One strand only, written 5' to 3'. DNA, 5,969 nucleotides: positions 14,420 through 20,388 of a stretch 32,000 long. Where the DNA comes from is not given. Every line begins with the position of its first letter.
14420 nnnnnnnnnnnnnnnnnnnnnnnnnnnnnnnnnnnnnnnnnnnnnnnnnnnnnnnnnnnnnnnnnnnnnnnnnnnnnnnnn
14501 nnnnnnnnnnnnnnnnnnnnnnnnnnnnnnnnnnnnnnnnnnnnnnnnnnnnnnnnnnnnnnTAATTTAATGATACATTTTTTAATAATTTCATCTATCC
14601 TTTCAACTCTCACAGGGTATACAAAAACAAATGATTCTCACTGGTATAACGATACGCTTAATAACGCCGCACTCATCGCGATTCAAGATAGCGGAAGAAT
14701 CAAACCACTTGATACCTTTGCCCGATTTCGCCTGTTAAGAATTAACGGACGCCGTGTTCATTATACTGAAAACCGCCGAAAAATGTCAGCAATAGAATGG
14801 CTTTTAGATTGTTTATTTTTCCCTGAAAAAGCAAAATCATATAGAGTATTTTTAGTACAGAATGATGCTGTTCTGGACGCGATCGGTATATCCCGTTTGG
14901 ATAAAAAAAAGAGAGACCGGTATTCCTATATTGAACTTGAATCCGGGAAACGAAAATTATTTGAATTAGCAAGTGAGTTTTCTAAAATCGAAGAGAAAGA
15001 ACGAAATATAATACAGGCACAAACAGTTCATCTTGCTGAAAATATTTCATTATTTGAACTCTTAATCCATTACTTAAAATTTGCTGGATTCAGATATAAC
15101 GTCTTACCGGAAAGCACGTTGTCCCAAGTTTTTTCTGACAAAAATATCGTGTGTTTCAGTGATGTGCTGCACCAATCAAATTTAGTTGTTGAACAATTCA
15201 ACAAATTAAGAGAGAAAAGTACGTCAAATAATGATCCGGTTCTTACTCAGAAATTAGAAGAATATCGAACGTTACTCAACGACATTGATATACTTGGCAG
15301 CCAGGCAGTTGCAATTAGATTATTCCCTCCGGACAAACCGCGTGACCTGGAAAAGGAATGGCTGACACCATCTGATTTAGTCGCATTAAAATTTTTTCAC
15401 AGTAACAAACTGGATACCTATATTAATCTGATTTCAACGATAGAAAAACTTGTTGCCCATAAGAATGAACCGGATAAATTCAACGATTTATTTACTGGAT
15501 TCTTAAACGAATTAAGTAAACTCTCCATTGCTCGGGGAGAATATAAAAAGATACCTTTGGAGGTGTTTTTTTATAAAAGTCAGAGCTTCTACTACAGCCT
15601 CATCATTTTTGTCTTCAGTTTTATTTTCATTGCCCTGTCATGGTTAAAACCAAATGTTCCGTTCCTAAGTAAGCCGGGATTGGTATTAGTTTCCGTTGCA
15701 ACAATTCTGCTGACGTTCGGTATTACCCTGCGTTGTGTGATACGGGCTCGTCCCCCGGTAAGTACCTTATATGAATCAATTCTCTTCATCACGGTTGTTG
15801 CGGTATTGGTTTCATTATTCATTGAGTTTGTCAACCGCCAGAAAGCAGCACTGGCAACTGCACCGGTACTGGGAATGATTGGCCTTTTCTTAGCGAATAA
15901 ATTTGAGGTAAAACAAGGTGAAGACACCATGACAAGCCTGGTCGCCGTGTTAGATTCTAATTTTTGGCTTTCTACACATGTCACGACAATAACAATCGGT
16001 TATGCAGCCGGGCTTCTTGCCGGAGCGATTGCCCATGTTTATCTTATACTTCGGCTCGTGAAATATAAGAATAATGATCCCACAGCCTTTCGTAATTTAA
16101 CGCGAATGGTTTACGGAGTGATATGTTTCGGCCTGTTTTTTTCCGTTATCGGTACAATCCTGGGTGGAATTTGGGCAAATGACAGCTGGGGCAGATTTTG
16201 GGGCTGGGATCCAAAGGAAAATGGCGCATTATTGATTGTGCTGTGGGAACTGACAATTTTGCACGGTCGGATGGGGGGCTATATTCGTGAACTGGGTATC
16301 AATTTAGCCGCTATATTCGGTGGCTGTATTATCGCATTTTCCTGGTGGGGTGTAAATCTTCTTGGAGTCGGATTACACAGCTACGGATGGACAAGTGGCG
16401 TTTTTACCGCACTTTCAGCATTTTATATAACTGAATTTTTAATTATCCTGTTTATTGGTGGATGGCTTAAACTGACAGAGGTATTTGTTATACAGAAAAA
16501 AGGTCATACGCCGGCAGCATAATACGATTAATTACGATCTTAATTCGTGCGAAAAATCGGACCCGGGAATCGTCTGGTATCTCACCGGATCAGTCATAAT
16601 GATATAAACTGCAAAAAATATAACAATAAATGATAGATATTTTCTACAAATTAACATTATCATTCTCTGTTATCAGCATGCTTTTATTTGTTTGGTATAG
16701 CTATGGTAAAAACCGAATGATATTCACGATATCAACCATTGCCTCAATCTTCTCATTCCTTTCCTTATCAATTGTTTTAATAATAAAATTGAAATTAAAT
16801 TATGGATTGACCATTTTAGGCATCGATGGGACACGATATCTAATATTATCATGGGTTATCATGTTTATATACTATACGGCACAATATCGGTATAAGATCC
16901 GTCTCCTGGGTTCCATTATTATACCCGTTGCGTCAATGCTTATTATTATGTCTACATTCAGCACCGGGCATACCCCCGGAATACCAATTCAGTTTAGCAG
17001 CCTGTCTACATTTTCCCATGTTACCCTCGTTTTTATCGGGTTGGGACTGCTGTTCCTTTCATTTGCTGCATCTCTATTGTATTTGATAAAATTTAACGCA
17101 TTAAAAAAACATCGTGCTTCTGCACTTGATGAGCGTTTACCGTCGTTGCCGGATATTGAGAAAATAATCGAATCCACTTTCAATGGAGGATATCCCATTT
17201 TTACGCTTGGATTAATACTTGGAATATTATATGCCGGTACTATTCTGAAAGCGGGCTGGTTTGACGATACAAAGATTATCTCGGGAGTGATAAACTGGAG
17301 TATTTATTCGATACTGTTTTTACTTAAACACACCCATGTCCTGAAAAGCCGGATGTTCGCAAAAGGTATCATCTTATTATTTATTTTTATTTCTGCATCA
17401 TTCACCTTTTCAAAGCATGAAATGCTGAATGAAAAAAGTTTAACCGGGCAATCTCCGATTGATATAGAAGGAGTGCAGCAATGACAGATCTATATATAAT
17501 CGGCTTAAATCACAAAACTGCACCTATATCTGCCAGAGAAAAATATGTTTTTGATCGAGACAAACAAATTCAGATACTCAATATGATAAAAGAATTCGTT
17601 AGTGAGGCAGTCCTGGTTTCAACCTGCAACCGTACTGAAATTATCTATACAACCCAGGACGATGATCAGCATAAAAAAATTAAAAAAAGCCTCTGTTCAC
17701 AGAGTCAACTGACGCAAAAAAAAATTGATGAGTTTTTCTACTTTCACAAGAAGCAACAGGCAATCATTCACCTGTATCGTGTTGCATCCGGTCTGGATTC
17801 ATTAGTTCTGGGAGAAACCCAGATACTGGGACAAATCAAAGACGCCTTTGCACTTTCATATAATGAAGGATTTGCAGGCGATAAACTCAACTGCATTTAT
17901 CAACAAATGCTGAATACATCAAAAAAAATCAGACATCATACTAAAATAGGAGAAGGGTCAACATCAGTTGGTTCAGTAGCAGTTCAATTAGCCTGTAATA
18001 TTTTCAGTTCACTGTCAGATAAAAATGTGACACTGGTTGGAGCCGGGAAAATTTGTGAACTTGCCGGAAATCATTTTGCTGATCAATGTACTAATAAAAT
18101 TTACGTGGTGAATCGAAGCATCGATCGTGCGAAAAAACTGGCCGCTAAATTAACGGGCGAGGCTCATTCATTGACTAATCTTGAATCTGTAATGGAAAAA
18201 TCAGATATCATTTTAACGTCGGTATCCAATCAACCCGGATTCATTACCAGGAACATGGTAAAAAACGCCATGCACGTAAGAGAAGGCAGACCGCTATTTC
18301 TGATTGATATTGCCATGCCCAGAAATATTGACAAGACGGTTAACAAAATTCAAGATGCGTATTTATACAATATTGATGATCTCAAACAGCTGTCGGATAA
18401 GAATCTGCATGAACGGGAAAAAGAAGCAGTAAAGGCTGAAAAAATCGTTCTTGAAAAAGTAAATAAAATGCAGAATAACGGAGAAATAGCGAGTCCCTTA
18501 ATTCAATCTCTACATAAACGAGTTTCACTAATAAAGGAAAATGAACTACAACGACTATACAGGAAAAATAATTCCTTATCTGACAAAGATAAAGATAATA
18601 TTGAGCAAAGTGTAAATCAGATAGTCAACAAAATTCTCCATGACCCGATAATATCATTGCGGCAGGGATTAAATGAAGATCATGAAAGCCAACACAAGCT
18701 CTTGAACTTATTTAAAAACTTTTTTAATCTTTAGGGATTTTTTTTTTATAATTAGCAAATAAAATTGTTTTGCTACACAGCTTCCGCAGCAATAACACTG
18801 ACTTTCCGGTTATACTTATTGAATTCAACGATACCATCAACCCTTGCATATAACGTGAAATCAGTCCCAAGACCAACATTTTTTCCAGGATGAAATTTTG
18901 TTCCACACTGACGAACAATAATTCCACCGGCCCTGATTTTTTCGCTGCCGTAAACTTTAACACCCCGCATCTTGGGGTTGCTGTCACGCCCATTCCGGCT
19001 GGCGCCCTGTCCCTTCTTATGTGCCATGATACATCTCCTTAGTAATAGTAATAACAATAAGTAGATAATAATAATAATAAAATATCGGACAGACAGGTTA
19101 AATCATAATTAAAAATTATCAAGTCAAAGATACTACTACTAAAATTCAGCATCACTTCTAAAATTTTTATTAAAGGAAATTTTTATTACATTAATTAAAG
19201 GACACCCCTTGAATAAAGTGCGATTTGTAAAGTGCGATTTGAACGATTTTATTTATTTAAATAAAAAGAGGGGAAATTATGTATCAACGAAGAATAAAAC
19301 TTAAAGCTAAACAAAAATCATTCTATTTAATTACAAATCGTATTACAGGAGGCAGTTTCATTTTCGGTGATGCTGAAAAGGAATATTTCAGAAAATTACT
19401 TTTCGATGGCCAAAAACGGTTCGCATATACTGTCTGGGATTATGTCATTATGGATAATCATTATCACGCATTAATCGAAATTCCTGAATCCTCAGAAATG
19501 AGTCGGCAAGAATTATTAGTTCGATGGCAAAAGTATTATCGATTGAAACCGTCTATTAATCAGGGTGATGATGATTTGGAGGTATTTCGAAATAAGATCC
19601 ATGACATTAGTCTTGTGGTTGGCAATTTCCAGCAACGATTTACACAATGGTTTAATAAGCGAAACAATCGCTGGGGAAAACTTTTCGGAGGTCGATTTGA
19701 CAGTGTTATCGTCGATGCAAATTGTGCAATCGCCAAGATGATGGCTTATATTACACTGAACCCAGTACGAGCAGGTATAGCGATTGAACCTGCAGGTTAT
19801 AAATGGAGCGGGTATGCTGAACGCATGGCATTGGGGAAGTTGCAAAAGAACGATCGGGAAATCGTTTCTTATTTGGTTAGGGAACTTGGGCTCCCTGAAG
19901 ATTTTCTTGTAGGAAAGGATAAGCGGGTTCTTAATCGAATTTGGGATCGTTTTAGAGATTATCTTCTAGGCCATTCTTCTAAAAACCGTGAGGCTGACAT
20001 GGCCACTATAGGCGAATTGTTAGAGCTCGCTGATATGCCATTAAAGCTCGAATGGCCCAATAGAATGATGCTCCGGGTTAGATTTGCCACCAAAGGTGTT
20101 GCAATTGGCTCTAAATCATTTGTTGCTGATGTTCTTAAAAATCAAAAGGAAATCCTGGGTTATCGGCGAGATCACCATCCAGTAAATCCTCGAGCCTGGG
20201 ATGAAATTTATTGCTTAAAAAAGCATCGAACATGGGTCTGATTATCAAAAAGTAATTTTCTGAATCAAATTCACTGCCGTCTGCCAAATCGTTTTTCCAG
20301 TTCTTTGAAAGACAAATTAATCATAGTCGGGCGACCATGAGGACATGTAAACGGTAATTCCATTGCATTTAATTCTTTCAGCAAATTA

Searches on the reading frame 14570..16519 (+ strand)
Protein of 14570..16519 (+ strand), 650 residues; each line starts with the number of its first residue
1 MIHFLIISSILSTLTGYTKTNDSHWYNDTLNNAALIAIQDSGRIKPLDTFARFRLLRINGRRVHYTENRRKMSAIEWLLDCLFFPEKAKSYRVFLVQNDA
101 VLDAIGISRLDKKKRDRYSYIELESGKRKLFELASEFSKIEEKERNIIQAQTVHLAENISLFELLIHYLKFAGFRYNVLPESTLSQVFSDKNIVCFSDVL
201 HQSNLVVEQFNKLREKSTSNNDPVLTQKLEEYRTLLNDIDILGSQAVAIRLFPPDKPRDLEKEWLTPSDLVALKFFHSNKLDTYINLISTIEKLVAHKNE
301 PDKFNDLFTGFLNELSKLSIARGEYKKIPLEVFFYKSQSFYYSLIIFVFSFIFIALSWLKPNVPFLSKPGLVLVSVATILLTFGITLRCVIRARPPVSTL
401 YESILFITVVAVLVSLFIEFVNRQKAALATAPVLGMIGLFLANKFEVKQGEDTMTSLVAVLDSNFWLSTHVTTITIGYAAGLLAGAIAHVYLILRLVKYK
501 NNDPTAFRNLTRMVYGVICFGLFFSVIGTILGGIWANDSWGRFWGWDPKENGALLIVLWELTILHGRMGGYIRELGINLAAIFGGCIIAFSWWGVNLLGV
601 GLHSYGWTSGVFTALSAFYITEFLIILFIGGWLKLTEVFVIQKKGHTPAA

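Call 24: search_protein_families(library=pfam, proteins=[window:14570-16519:+], max_evalue=0.001)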
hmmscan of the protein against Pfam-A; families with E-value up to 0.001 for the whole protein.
window:14570-16519:+ (650 aa): 1 family
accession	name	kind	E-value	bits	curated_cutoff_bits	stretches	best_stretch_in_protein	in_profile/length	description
PF01578.25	Cytochrom_C_asm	-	3.6e-25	89.3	29.9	1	398-603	2-212/212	Cytochrome C assembly protein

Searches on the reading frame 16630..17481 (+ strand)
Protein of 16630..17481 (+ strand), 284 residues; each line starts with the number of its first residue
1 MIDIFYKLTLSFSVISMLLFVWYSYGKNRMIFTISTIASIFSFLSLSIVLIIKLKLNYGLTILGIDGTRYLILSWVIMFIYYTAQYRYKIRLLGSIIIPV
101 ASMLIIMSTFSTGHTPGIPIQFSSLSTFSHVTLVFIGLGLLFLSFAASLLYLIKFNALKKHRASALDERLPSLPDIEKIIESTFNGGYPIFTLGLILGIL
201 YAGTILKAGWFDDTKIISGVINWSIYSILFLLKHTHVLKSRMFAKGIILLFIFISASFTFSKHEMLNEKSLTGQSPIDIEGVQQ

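Call 24: search_protein_families(library=pfam, proteins=[window:16630-17481:+], max_evalue=0.001)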
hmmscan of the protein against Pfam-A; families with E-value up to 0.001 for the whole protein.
window:16630-17481:+ (284 aa): 1 family
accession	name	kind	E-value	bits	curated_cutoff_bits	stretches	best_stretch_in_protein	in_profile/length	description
PF01578.25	Cytochrom_C_asm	-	2.1e-16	60.6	29.9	1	71-252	9-191/212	Cytochrome C assembly protein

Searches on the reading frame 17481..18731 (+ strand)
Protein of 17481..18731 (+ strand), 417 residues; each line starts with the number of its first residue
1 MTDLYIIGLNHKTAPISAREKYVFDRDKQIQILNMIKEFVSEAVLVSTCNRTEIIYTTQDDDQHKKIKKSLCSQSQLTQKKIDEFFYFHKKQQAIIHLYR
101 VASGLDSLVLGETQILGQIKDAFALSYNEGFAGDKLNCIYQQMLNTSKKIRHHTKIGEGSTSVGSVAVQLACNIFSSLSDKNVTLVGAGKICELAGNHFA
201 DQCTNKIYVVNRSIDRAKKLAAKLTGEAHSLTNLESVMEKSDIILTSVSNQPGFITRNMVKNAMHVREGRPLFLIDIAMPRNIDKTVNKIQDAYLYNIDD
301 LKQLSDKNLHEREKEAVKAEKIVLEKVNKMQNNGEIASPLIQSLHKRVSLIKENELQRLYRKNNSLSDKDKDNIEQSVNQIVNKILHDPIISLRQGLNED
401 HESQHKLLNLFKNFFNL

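Call 24: search_protein_families(library=pfam, proteins=[window:17481-18731:+], max_evalue=0.001)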
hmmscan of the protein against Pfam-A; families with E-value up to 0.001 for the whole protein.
window:17481-18731:+ (417 aa): 5 families
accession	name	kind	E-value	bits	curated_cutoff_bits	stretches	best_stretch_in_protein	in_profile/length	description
PF05201.20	GlutR_N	-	1.4e-45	155.2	27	1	7-154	1-151/151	Glutamyl-tRNAGlu reductase, N-terminal domain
PF01488.26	Shikimate_DH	-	2.7e-38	131.6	24.3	1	170-303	2-137/138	Shikimate / quinate 5-dehydrogenase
PF00745.25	GlutR_dimer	-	1.5e-17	64.2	22.9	1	318-417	1-99/99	Glutamyl-tRNAGlu reductase, dimerisation domain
PF01408.29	GFO_IDH_MocA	-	5.8e-05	24.2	24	0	182-285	2-107/120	Oxidoreductase family, NAD-binding Rossmann fold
PF02826.25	2-Hacid_dh_C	-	0.00046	20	25.1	1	172-263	28-112/178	D-isomer specific 2-hydroxyacid dehydrogenase, NAD binding domain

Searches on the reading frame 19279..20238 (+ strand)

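Call 24: search_protein_families(library=pfam, proteins=[window:19279-20238:+], max_evalue=0.001)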
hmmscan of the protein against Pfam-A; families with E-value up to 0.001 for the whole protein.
window:19279-20238:+ (320 aa): 1 family
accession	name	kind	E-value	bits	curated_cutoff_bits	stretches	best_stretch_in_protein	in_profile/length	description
PF01797.21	Y1_Tnp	-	6.5e-05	23.5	23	0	29-76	20-67/121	Transposase IS200 like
